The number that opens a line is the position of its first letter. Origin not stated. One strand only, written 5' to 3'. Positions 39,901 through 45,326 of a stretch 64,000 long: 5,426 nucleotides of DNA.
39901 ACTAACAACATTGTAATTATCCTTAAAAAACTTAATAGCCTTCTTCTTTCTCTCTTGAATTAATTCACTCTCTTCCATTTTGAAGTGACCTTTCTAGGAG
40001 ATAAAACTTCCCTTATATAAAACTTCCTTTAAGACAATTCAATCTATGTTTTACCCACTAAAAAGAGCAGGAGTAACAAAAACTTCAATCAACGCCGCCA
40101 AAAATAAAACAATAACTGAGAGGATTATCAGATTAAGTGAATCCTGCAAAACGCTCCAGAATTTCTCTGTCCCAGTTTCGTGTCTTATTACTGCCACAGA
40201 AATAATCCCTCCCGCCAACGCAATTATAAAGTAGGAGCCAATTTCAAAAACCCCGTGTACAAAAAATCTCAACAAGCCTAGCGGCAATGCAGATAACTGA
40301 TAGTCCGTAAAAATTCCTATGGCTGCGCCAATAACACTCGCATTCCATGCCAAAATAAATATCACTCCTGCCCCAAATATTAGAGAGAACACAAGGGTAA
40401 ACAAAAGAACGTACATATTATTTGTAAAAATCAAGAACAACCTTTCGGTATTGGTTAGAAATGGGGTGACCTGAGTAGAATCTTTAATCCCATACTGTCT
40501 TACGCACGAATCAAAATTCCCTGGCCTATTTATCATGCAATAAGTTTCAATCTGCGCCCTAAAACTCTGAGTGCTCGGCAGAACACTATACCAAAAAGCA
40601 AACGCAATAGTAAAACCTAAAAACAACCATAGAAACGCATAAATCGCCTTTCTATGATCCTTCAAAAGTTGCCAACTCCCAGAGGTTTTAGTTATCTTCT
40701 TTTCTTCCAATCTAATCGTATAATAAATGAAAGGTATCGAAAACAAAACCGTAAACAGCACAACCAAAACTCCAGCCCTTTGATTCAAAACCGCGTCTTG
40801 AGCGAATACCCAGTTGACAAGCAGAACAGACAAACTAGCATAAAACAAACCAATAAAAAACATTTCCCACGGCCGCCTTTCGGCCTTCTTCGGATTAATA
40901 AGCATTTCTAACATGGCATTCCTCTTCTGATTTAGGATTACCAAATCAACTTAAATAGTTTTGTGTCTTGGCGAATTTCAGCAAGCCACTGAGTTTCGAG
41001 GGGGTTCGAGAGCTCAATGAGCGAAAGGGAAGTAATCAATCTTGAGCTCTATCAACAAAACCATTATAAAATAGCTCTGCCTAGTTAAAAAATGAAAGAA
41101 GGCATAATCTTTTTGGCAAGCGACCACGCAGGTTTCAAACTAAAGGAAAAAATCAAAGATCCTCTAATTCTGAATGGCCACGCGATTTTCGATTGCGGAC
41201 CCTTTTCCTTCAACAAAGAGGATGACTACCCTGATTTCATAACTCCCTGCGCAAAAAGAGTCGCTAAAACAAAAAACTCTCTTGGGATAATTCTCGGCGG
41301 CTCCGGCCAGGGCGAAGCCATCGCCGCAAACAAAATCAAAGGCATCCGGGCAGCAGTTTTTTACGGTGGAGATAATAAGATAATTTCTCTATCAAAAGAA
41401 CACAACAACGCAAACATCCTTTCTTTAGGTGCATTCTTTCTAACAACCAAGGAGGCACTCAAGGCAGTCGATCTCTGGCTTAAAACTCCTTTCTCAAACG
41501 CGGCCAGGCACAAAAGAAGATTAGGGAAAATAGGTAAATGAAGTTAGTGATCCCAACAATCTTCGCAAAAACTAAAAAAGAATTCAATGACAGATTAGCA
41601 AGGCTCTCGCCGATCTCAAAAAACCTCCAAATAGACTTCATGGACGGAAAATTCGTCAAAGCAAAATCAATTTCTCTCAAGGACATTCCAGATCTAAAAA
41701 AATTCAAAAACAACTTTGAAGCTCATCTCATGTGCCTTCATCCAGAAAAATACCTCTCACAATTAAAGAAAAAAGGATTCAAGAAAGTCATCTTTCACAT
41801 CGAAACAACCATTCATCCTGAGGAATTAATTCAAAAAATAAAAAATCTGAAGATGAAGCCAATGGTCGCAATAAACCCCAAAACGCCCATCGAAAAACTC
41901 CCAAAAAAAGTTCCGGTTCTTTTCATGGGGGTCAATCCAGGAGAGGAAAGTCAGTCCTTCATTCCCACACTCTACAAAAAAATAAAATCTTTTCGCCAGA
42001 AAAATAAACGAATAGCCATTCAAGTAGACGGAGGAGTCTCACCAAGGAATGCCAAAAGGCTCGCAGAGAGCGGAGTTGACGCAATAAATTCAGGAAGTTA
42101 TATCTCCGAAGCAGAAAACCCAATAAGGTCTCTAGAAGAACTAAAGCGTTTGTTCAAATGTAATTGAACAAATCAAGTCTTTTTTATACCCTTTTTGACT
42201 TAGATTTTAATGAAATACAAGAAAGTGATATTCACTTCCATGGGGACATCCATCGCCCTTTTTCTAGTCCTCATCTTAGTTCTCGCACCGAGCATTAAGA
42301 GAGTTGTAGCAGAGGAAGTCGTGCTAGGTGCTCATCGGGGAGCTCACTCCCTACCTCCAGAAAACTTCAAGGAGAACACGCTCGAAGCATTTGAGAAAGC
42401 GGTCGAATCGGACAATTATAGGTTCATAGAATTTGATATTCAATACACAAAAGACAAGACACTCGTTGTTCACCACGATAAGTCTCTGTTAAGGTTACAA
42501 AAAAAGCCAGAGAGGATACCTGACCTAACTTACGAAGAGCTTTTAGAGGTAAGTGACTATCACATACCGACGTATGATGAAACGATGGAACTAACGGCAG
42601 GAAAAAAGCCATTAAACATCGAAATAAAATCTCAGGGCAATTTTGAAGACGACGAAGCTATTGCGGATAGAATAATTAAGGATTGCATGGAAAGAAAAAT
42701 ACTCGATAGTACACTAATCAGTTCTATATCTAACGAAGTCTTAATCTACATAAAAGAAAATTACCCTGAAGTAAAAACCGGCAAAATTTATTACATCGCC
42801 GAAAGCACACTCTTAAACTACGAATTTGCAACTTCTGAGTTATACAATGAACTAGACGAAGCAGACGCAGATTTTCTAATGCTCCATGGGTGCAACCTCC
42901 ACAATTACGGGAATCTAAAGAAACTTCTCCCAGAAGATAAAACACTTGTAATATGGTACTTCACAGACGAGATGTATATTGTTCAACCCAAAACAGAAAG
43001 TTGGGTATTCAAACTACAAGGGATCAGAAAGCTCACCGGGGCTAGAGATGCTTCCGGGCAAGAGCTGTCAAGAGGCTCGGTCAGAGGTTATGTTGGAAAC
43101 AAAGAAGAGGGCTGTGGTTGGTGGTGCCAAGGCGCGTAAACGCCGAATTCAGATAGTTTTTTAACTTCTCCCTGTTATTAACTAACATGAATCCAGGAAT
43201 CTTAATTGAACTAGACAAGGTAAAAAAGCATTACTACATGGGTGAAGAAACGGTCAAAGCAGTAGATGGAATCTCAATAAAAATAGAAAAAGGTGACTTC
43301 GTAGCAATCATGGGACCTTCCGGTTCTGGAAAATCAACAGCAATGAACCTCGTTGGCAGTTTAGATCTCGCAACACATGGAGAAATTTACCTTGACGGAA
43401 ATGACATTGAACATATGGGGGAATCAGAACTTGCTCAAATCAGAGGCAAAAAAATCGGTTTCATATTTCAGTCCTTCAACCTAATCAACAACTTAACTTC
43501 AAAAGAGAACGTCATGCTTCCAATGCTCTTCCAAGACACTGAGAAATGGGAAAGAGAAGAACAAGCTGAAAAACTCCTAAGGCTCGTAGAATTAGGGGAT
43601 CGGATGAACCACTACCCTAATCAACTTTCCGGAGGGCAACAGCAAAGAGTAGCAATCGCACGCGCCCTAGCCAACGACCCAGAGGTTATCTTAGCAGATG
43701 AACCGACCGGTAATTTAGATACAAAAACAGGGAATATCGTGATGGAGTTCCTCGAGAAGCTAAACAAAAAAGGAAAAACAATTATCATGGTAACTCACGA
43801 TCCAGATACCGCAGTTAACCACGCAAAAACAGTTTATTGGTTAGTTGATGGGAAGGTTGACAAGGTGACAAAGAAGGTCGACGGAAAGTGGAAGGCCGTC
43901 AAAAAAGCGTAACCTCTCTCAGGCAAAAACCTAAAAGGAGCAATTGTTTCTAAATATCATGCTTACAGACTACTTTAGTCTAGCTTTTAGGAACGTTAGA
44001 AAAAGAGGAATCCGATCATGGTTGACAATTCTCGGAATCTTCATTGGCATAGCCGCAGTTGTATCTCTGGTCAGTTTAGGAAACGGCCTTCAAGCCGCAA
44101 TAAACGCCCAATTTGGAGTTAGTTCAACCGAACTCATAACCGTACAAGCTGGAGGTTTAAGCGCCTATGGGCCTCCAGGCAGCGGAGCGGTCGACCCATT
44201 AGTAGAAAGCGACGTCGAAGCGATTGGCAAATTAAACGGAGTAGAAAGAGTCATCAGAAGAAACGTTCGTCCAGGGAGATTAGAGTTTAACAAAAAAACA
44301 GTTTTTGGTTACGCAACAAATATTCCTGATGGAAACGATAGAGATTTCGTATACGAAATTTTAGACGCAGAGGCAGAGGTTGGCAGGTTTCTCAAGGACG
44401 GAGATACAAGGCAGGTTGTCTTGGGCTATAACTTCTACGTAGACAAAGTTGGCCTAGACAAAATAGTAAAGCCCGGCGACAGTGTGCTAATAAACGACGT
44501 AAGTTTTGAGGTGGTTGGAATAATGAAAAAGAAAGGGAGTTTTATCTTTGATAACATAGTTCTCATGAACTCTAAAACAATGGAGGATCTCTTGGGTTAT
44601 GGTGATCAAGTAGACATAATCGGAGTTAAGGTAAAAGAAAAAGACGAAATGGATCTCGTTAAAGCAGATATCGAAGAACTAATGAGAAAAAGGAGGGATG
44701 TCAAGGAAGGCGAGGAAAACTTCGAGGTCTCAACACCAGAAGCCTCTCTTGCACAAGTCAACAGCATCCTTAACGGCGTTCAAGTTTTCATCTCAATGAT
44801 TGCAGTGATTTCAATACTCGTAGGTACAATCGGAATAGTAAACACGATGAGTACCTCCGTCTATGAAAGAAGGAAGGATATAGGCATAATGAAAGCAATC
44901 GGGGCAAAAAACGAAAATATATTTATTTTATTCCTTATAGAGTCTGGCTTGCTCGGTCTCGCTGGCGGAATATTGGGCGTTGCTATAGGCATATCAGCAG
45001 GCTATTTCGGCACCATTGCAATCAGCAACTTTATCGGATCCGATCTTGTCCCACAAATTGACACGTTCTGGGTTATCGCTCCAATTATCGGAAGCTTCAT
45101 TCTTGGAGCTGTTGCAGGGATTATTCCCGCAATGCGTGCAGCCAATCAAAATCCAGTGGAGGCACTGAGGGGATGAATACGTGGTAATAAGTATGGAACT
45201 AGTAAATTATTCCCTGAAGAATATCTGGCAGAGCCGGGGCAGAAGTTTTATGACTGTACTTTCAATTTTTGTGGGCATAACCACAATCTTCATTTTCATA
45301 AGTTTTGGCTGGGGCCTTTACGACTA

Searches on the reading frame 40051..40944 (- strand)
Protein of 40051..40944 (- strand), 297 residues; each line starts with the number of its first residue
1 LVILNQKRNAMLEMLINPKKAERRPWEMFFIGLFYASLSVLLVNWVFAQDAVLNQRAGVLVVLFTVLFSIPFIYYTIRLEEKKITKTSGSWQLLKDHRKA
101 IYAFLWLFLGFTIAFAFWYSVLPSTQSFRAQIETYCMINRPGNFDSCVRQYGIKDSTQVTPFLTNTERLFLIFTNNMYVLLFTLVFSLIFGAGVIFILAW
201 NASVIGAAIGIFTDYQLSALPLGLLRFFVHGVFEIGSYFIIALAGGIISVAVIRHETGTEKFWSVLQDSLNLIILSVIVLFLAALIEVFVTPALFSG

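Call 80: search_protein_families(library=pfam, proteins=[window:40051-40944:-], max_evalue=0.0001)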
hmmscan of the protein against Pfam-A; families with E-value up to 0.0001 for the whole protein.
window:40051-40944:- (297 aa): 1 family
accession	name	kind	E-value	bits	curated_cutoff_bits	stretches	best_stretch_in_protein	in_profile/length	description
PF01944.22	SpoIIM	-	1.1e-16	61.6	26.9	1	110-292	6-163/163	Stage II sporulation protein M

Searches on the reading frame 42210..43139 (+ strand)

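Call 80: search_protein_families(library=pfam, proteins=[window:42210-43139:+], max_evalue=0.0001)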
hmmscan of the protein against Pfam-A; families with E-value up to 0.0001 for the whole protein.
window:42210-43139:+ (309 aa): 1 family
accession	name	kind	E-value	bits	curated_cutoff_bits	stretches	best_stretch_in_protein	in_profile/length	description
PF03009.23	GDPD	-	3.8e-23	83.3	23.6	1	42-194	1-167/244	Glycerophosphoryl diester phosphodiesterase family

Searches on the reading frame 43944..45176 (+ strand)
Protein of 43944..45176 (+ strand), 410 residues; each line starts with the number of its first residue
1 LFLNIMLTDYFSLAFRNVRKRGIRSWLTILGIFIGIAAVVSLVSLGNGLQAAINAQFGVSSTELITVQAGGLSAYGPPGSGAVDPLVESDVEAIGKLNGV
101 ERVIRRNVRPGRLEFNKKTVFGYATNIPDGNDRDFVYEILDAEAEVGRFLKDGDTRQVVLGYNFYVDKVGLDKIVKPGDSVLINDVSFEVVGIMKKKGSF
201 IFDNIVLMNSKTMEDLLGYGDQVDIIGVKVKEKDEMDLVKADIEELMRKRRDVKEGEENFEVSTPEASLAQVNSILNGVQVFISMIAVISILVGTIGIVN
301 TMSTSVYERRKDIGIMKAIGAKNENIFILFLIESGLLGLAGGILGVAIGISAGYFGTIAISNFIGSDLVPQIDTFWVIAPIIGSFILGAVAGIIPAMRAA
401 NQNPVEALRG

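Call 80: search_protein_families(library=pfam, proteins=[window:43944-45176:+], max_evalue=0.0001)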
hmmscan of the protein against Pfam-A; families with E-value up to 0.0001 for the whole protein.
window:43944-45176:+ (410 aa): 2 families
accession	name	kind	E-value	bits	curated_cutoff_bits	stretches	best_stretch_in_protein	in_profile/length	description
PF12704.14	MacB_PCD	-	3.3e-30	106.4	27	1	25-245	1-206/207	MacB-like periplasmic core domain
PF02687.27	FtsX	-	7.3e-20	71.7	25.5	1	285-404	2-120/120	FtsX-like permease C-terminal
